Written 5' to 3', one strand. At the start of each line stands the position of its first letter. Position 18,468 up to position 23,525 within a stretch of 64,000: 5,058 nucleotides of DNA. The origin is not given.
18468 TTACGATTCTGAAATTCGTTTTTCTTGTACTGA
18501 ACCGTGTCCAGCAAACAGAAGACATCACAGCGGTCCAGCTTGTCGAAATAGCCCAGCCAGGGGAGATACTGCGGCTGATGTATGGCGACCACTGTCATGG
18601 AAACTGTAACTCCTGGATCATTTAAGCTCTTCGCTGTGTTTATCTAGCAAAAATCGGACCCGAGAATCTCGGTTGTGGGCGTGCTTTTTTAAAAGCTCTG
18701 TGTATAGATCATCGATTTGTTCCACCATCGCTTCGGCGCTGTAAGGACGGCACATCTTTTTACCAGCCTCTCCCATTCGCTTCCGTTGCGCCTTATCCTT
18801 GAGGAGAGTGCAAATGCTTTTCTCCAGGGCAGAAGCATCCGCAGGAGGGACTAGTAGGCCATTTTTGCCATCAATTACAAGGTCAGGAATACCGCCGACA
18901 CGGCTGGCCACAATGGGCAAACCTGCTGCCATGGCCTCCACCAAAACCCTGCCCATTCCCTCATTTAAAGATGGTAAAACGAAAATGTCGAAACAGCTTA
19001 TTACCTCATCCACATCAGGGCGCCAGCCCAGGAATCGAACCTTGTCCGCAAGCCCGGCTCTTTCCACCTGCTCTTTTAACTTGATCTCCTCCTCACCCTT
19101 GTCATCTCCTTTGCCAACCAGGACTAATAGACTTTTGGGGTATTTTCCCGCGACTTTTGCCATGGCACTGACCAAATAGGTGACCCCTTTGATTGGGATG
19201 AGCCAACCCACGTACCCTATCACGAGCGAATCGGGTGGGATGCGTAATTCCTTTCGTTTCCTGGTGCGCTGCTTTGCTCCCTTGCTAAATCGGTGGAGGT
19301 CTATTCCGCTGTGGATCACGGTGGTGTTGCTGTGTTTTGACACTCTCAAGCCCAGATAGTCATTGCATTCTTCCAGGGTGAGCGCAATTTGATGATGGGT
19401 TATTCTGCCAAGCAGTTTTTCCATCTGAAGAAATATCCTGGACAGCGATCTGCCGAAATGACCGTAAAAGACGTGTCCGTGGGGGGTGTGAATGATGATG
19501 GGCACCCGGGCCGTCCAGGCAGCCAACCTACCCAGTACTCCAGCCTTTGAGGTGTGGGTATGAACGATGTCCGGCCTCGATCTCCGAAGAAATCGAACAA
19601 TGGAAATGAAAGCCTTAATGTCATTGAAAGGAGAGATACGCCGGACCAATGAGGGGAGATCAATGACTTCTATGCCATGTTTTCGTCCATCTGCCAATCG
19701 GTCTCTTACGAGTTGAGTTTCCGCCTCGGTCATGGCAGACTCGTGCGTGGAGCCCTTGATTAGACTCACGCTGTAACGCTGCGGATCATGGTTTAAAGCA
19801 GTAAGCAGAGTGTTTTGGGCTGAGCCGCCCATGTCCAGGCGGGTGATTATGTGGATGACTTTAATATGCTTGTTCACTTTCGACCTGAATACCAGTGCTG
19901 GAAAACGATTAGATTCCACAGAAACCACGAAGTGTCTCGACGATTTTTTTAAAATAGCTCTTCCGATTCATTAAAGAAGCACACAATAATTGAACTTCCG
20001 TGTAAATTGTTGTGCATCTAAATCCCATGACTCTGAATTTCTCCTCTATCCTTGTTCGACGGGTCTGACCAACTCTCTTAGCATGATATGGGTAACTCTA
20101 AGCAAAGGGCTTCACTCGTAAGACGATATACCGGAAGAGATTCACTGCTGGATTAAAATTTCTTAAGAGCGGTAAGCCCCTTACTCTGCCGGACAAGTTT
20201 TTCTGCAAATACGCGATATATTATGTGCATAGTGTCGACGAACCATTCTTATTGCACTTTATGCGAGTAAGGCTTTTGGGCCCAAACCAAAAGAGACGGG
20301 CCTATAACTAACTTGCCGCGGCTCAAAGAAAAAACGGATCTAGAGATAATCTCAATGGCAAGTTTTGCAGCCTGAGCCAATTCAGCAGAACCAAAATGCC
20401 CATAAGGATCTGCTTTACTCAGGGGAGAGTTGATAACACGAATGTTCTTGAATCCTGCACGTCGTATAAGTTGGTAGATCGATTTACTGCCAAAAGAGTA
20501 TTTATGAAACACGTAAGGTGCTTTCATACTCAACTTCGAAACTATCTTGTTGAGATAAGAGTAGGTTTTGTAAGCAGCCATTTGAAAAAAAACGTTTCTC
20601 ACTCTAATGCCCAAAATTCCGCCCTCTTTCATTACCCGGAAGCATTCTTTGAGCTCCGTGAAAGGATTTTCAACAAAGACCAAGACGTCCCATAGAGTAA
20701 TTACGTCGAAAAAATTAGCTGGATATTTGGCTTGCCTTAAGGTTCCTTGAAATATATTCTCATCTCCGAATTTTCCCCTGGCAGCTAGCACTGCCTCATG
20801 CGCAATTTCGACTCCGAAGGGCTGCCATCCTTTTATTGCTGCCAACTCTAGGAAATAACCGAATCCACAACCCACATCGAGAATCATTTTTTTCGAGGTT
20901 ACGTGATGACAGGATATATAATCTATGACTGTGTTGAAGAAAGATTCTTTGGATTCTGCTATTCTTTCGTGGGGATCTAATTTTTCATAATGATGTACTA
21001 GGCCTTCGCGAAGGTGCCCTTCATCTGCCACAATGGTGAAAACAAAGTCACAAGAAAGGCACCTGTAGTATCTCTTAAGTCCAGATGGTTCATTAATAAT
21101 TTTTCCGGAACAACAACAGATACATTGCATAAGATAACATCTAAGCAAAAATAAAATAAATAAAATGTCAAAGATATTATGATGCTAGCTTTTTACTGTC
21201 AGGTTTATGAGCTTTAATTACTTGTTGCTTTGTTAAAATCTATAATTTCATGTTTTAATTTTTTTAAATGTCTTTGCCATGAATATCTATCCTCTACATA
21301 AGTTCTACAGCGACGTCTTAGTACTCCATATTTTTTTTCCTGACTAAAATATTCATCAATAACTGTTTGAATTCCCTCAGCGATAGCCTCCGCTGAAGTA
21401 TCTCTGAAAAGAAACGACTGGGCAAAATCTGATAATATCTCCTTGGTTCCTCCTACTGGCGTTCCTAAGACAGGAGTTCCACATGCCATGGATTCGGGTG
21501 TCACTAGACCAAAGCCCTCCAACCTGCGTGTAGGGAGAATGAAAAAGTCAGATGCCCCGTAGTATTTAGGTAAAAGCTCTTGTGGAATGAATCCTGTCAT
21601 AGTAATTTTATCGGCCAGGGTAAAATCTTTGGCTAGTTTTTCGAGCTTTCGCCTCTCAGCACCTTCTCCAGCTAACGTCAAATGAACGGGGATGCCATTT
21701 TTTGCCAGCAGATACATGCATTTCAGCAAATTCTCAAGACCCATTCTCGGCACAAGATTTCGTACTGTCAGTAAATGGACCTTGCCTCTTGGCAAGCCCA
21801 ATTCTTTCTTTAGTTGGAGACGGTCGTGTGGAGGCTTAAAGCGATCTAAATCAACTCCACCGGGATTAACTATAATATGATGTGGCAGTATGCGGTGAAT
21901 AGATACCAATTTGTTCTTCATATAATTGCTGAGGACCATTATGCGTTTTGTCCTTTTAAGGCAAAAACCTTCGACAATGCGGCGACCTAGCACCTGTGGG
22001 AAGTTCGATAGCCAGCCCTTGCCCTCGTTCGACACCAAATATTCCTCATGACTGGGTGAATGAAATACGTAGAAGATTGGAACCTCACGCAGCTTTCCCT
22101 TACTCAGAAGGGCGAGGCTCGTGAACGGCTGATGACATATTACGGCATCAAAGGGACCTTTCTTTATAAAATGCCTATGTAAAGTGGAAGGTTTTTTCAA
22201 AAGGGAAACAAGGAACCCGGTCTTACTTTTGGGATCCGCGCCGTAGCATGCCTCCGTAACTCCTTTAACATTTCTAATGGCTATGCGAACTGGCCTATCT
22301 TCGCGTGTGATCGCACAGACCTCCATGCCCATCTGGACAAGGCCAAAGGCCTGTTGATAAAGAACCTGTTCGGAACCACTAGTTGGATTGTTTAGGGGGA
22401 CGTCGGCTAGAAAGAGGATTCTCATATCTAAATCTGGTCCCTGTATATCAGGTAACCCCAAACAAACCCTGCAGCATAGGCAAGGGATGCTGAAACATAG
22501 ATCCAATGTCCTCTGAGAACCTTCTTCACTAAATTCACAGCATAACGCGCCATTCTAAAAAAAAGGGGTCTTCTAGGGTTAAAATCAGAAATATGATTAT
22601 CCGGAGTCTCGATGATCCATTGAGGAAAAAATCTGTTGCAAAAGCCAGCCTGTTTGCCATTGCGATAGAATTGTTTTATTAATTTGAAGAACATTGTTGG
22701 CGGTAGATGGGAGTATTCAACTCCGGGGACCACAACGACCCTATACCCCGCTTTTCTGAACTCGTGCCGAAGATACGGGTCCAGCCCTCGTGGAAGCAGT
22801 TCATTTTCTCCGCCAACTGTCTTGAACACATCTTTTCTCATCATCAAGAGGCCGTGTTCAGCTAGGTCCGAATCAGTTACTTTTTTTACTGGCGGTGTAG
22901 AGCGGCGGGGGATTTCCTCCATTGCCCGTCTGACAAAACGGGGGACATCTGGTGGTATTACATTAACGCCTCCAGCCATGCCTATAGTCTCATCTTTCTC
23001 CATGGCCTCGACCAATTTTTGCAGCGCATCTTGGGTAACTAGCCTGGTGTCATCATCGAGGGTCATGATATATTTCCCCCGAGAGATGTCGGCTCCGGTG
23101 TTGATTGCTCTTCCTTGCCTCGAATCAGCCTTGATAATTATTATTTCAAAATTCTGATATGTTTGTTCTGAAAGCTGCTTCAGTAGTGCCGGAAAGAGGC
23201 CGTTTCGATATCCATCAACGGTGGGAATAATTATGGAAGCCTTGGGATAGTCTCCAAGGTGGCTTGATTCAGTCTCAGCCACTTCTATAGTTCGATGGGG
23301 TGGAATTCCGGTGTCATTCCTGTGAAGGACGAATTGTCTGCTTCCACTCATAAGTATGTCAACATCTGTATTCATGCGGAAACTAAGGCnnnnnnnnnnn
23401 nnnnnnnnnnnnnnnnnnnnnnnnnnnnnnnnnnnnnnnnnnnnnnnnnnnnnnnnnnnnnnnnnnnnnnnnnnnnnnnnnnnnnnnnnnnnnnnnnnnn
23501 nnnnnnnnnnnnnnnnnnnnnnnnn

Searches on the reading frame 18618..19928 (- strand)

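Call 74: search_protein_families(library=pfam, proteins=[window:18618-19928:-], max_evalue=0.00001)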
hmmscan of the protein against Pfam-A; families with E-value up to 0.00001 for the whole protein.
window:18618-19928:- (436 aa): 6 families
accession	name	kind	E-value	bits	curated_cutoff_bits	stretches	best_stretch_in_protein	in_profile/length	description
PF00534.26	Glycos_transf_1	-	2.1e-45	154.8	26.4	1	221-392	2-172/172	Glycosyl transferases group 1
PF13692.12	Glyco_trans_1_4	-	7.5e-40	136.9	27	1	236-378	3-142/142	Glycosyl transferases group 1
PF13439.12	Glyco_transf_4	-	8.4e-16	58.9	28.5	1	53-213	21-170/170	Glycosyltransferase Family 4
PF13579.12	Glyco_trans_4_4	-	8.2e-15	55.9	29.7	1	81-206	35-156/158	Glycosyl transferase 4-like domain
PF20706.3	GT4-conflict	-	5.4e-10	39.2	26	1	210-396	173-358/385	Family 4 Glycosyltransferase in conflict systems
PF13477.12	Glyco_trans_4_2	-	4.2e-09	37.1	23.4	1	83-172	42-127/139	Glycosyl transferase 4-like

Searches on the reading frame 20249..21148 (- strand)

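Call 74: search_protein_families(library=pfam, proteins=[window:20249-21148:-], max_evalue=0.00001)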
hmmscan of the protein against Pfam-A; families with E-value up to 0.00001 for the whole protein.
window:20249-21148:- (299 aa): 5 families
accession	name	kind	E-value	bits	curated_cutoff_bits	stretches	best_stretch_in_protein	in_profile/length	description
PF13489.12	Methyltransf_23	-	1e-16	61.5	27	1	86-237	23-163/164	Methyltransferase domain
PF08241.18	Methyltransf_11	-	1e-15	58.6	21.2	1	90-179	1-93/95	Methyltransferase domain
PF13649.12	Methyltransf_25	-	8e-12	46.1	27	1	89-177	1-97/97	Methyltransferase domain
PF08242.18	Methyltransf_12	-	7.4e-10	39.9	30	1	90-179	1-98/98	Methyltransferase domain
PF13847.12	Methyltransf_31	-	7.7e-07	29.3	27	1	85-185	3-113/145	Methyltransferase domain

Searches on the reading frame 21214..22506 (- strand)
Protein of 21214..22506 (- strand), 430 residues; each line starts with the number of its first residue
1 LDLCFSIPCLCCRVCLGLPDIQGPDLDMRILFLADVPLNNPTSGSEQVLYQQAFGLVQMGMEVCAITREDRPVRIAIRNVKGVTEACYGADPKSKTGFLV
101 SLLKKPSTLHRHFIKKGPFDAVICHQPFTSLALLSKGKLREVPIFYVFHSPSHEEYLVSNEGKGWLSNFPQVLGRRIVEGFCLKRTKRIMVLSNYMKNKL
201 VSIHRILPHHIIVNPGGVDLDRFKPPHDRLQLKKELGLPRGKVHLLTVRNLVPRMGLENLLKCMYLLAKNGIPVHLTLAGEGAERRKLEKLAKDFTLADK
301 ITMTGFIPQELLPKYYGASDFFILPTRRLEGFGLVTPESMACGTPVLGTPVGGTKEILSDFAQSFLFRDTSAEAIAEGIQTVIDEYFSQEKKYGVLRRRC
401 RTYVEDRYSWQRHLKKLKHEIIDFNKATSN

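Call 74: search_protein_families(library=pfam, proteins=[window:21214-22506:-], max_evalue=0.00001)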
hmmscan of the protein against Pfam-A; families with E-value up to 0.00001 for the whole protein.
window:21214-22506:- (430 aa): 5 families
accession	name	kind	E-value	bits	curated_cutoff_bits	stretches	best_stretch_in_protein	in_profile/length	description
PF00534.26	Glycos_transf_1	-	8.4e-35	120.3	26.4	1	230-386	3-159/172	Glycosyl transferases group 1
PF13692.12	Glyco_trans_1_4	-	2.8e-26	92.9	27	1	244-384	3-141/142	Glycosyl transferases group 1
PF13439.12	Glyco_transf_4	-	1.5e-15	58.1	28.5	1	43-222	2-170/170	Glycosyltransferase Family 4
PF13579.12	Glyco_trans_4_4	-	5e-10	40.4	29.7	1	44-216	2-157/158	Glycosyl transferase 4-like domain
PF20706.3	GT4-conflict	-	8.8e-06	25.4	26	0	271-416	230-384/385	Family 4 Glycosyltransferase in conflict systems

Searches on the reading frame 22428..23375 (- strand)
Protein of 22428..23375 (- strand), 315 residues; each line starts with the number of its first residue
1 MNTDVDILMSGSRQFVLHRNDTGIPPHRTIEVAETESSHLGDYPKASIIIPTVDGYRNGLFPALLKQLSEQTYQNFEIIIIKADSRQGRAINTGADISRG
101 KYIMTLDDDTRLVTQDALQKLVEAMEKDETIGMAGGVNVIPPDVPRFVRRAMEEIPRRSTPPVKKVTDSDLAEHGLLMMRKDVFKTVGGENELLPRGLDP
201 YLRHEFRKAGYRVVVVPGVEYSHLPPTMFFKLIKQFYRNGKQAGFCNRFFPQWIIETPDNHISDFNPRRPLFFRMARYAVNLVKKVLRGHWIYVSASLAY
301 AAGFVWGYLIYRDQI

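Call 74: search_protein_families(library=pfam, proteins=[window:22428-23375:-], max_evalue=0.00001)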
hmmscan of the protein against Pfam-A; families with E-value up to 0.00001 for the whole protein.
window:22428-23375:- (315 aa): 3 families
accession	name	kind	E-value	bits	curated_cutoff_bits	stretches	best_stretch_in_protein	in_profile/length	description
PF00535.33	Glycos_transf_2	-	7.6e-15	55.7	23.3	1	86-186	65-166/168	Glycosyl transferase family 2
PF13712.12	Glyco_tranf_2_5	-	9e-08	32.5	27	1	67-135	21-89/210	Glycosyltransferase like family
PF13632.12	Glyco_trans_2_3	-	1.2e-06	28.9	27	0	102-147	1-43/198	Glycosyl transferase family group 2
